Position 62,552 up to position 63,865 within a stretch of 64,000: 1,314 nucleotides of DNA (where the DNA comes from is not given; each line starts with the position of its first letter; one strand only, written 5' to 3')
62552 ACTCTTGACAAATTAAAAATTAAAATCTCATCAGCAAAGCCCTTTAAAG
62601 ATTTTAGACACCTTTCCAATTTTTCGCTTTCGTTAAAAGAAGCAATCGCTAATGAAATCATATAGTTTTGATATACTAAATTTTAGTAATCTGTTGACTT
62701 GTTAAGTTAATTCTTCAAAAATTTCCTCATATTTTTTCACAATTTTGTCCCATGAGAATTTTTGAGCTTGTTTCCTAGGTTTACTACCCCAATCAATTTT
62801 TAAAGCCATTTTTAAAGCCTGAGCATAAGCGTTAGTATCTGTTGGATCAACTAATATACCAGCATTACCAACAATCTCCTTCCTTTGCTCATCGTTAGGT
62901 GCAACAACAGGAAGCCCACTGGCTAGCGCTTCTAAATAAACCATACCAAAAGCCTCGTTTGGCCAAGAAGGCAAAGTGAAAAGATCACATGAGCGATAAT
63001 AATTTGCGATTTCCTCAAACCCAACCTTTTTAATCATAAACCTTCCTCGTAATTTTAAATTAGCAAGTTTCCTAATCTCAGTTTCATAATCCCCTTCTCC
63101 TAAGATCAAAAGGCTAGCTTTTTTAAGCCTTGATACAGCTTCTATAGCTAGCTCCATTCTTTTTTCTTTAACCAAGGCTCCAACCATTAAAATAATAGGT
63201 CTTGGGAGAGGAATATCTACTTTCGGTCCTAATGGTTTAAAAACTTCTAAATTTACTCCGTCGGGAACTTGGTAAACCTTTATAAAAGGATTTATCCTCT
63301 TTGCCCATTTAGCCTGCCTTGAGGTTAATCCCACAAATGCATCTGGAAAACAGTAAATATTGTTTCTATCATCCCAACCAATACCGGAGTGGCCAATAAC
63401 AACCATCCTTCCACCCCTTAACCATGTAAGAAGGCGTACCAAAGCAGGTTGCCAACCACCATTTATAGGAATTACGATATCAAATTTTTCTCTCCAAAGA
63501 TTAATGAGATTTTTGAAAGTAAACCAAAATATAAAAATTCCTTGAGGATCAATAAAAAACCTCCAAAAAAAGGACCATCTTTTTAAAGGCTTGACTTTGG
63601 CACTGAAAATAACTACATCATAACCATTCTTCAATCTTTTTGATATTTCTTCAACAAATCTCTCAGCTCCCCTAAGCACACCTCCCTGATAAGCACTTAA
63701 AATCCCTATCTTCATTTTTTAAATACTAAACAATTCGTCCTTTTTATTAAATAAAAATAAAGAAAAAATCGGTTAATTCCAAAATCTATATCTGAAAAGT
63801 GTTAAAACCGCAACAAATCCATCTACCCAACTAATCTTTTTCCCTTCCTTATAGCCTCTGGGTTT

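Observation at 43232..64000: A 21-kb co-directional surface-glycan factory with a polyprenol-P priming enzyme, Wzy_C ligase and three GT-C enzymes, plus a satellite locus at 1..6185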

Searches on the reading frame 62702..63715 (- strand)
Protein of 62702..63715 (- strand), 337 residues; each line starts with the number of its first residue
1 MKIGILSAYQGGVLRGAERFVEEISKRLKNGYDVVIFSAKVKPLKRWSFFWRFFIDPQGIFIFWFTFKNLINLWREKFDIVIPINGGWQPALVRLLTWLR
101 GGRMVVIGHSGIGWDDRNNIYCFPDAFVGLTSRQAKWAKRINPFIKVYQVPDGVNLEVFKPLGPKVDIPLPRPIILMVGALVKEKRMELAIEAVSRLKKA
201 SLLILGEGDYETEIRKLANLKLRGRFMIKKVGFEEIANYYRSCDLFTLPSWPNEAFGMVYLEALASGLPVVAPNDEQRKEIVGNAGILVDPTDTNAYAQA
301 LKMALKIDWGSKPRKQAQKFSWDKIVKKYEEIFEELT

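Call 8: search_protein_families(library=pfam, proteins=[window:62702-63715:-], max_evalue=0.01)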
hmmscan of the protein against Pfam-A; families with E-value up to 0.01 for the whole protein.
window:62702-63715:- (337 aa): 4 families
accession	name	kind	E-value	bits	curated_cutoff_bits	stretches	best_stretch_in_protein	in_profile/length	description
PF00534.26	Glycos_transf_1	-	1.1e-27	97.1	26.4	1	166-313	9-161/172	Glycosyl transferases group 1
PF13692.12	Glyco_trans_1_4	-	2e-27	96.6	27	1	172-305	1-140/142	Glycosyl transferases group 1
PF20706.3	GT4-conflict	-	4.9e-06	26.2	26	1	171-273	196-311/385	Family 4 Glycosyltransferase in conflict systems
PF13439.12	Glyco_transf_4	-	1.8e-05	25.3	28.5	1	16-157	3-169/170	Glycosyltransferase Family 4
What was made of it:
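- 62702..63715 (-): GT4f, a GT-B glycosyltransferase (337 aa). Pfam Glycos_transf_1 1.1e-27 (call 8).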

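Call 14: find_encoding_contigs(protein=window:62702-63715:-, flank=10000, max_places=3)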
Protein window:62702-63715:- (337 aa): no gene with exactly this product is on record in the collection.

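Call 93: search_protein_families(library=ncbifam, proteins=[window:62702-63715:-], max_evalue=0.00001)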
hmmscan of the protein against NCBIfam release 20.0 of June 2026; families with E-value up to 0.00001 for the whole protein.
window:62702-63715:- (337 aa): 25 families
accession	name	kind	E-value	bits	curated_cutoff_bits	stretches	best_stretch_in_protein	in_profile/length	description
TIGR03088.1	stp2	hypoth_equivalog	3.7e-16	59.1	409.05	1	143-336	158-373/374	TIGR03088 family PEP-CTERM/XrtA system glycosyltransferase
NF053787.1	GlcN_PG_synth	equivalog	6.3e-16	58.2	480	1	152-336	171-359/361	N-acetylglucosaminyl phosphatidylglycerol synthase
TIGR03449.1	mycothiol_MshA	equivalog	1.3e-15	57.2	462.5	1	147-335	190-402/406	D-inositol-3-phosphate glycosyltransferase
NF047684.1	TeichurnBiosyTuaC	equivalog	5e-15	55.3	550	1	164-309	211-356/391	teichuronic acid biosynthesis protein TuaC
NF041876.1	EPS_EpsE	equivalog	8.2e-14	51.6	400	1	148-305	189-359/389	exopolysaccharide biosynthesis GT4 family glycosyltransferase EpsE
TIGR03999.1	thiol_BshA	equivalog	1.3e-13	50.7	273.7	1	175-336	202-373/375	N-acetyl-alpha-D-glucosaminyl L-malate synthase BshA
TIGR02149.1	glgA_Coryne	subfamily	1.9e-13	50.3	302.4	1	165-335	197-389/391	glycogen synthase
NF050063.1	ProtGlycPglJ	equivalog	1.8e-12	47.2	500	1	165-326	187-356/363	N-acetylgalactosamine-N,N'-diacetylbacillosaminyl-diphospho-undecaprenol 4-alpha-N-acetylgalactosaminyltransferase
TIGR04047.1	MSMEG_0565_glyc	hypoth_equivalog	8.6e-12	44.8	259.85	1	228-331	262-369/373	MSMEG_0565 family glycosyltransferase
NF038295.1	EPS_HpsP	equivalog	1e-10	41.2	550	1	131-336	161-387/388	hormogonium polysaccharide biosynthesis glycosyltransferase HpsP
TIGR04063.1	stp3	hypoth_equivalog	7.2e-10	38.3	442.05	1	145-336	180-395/397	TIGR04063 family PEP-CTERM/XrtA system glycosyltransferase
NF012028.0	PRK15484.1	subfamily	7.8e-10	38.4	618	1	174-334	195-376/380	lipopolysaccharide N-acetylglucosaminyltransferase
TIGR04157.1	glyco_rSAM_CFB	subfamily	8.1e-10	38.2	400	1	173-282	228-339/406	TIGR04157 family glycosyltransferase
TIGR02472.1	sucr_P_syn_N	equivalog_domain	8.4e-10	38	576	1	253-330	350-435/439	sucrose-phosphate synthase, putative, glycosyltransferase domain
TIGR02095.1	glgA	subfamily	1.1e-09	37.5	328.45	1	172-336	294-477/477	glycogen/starch synthase, ADP-glucose type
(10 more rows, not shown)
